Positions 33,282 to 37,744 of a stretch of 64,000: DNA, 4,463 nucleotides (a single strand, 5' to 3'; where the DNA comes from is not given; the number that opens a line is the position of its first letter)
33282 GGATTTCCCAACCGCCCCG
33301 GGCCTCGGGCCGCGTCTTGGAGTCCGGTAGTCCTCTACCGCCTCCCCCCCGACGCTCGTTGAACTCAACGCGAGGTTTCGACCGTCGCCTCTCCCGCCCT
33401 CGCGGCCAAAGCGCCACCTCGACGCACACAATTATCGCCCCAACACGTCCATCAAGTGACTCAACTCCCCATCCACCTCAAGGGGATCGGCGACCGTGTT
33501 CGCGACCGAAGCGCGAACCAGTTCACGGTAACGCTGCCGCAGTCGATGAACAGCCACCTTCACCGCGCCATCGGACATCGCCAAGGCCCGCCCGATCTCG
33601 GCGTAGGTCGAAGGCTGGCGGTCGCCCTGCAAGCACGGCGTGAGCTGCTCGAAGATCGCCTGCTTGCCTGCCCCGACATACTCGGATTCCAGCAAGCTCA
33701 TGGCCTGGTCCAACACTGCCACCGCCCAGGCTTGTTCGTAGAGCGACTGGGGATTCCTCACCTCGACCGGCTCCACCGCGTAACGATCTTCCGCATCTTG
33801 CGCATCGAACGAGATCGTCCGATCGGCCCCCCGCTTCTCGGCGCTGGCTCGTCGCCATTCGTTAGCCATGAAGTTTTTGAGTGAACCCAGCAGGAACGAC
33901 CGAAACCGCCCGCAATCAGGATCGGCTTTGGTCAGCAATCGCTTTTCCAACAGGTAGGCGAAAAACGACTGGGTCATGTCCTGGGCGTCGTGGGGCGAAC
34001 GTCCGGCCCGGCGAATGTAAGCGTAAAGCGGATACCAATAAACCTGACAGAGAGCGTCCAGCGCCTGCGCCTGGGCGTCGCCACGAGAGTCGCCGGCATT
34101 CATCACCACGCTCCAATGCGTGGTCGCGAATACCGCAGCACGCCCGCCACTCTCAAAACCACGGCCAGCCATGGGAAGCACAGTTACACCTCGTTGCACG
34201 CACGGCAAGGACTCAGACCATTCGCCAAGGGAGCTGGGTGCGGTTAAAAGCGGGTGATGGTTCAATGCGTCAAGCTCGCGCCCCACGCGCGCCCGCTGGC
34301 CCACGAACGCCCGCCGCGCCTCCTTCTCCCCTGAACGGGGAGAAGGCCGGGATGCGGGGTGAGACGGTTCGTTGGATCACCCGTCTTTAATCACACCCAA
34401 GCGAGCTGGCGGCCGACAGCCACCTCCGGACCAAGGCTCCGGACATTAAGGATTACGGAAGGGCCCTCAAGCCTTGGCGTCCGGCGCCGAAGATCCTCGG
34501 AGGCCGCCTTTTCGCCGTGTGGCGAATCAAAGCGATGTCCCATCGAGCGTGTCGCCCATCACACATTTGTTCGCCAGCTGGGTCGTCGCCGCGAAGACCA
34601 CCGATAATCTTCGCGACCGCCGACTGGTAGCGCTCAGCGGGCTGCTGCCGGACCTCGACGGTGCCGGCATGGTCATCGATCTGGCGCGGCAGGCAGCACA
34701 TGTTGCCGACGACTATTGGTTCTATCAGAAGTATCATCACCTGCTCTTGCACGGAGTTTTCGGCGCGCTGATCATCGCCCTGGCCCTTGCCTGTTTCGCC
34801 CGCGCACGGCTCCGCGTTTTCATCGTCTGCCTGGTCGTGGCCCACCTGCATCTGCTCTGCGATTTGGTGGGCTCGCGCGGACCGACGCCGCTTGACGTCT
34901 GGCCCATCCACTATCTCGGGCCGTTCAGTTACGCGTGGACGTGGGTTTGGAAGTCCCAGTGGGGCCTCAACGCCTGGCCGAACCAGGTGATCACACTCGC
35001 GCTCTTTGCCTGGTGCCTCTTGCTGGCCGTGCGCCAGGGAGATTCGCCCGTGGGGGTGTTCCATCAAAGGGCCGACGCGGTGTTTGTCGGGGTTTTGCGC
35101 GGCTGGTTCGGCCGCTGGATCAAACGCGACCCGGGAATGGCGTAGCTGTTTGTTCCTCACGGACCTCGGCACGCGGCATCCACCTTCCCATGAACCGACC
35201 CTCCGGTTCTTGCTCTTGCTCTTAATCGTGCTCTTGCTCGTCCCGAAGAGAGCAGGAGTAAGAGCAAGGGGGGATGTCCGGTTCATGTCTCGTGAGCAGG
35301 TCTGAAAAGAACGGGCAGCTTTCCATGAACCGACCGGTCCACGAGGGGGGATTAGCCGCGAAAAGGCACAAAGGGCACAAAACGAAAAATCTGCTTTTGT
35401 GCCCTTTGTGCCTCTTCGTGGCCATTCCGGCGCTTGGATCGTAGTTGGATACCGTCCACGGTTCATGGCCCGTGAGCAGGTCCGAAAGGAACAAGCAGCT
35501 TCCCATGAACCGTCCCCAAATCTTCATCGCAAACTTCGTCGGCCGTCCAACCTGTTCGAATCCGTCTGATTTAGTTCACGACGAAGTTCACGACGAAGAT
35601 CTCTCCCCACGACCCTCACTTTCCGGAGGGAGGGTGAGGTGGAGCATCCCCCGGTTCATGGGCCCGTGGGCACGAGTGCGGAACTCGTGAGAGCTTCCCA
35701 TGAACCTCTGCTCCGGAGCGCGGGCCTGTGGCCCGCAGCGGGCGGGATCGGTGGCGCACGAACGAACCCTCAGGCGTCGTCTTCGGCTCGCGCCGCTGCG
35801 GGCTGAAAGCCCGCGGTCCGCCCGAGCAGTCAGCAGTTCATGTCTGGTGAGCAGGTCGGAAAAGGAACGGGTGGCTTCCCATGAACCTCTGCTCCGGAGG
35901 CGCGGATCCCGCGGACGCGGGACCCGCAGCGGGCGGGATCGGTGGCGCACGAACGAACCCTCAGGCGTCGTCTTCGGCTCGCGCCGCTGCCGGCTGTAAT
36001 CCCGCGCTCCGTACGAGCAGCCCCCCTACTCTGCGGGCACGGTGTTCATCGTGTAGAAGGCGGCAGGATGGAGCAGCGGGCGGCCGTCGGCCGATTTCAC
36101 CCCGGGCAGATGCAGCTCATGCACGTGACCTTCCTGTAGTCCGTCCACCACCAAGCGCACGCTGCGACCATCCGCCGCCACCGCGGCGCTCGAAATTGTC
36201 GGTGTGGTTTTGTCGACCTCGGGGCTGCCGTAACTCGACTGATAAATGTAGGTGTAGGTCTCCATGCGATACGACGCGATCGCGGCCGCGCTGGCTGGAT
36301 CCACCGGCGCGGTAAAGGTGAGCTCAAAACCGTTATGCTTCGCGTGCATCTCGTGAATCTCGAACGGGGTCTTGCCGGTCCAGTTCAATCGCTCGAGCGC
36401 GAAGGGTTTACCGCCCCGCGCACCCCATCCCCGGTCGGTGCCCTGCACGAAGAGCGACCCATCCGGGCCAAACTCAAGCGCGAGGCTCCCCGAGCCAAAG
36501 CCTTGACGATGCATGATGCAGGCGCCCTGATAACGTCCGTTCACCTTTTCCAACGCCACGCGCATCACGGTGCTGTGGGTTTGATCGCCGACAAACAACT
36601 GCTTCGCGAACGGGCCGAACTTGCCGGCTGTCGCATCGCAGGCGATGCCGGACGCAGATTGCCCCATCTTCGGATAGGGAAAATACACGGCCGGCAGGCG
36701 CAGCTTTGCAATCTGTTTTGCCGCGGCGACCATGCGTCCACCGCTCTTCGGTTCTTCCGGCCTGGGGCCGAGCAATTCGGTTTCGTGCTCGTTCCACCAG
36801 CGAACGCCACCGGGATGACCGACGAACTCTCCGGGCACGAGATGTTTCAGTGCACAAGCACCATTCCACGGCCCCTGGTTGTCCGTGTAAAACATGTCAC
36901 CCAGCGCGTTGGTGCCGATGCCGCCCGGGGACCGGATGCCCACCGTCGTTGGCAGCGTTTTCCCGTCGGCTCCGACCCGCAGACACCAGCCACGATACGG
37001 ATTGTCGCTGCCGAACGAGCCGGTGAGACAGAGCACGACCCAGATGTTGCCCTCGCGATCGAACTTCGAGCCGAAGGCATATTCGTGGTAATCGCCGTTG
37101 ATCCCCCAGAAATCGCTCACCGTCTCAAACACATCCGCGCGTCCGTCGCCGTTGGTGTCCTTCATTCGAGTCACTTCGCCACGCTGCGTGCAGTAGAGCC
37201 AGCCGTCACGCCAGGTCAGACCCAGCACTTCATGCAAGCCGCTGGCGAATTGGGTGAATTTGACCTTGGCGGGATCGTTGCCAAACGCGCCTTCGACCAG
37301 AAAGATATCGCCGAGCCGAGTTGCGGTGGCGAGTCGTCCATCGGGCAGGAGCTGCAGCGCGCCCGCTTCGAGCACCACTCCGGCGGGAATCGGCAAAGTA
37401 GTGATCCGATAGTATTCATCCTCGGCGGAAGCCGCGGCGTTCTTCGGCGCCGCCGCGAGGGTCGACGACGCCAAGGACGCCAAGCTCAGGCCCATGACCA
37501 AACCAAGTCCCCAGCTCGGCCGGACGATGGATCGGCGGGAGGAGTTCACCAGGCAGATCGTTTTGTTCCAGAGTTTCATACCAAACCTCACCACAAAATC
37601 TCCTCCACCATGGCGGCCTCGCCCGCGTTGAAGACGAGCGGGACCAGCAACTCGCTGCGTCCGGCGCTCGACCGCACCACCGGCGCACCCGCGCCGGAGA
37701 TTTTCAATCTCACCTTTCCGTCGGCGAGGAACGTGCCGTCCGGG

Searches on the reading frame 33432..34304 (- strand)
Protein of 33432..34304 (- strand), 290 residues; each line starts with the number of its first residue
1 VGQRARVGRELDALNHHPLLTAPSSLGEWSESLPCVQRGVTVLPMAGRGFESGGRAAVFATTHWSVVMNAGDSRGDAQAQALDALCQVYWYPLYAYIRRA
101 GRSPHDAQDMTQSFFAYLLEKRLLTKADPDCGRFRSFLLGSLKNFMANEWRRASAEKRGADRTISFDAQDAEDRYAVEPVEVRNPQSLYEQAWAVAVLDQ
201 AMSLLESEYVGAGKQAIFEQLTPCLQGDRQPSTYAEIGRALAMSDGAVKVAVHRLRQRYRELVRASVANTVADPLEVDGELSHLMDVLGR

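Call 12: search_protein_families(library=pfam, proteins=[window:33432-34304:-], max_evalue=0.001)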
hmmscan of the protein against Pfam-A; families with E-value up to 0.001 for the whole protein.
window:33432-34304:- (290 aa): 1 family
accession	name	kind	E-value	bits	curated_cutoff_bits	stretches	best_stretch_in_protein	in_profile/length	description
PF04542.20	Sigma70_r2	-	6.6e-05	23.1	24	1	93-154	9-69/71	Sigma-70 region 2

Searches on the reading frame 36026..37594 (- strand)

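Call 12: search_protein_families(library=pfam, proteins=[window:36026-37594:-], max_evalue=0.001)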
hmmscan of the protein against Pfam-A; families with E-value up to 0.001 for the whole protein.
window:36026-37594:- (522 aa): 1 family
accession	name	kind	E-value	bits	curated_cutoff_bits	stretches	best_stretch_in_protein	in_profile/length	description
PF23500.1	DUF7133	-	0.00011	22.1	27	1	112-250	75-212/385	Domain of unknown function (DUF7133)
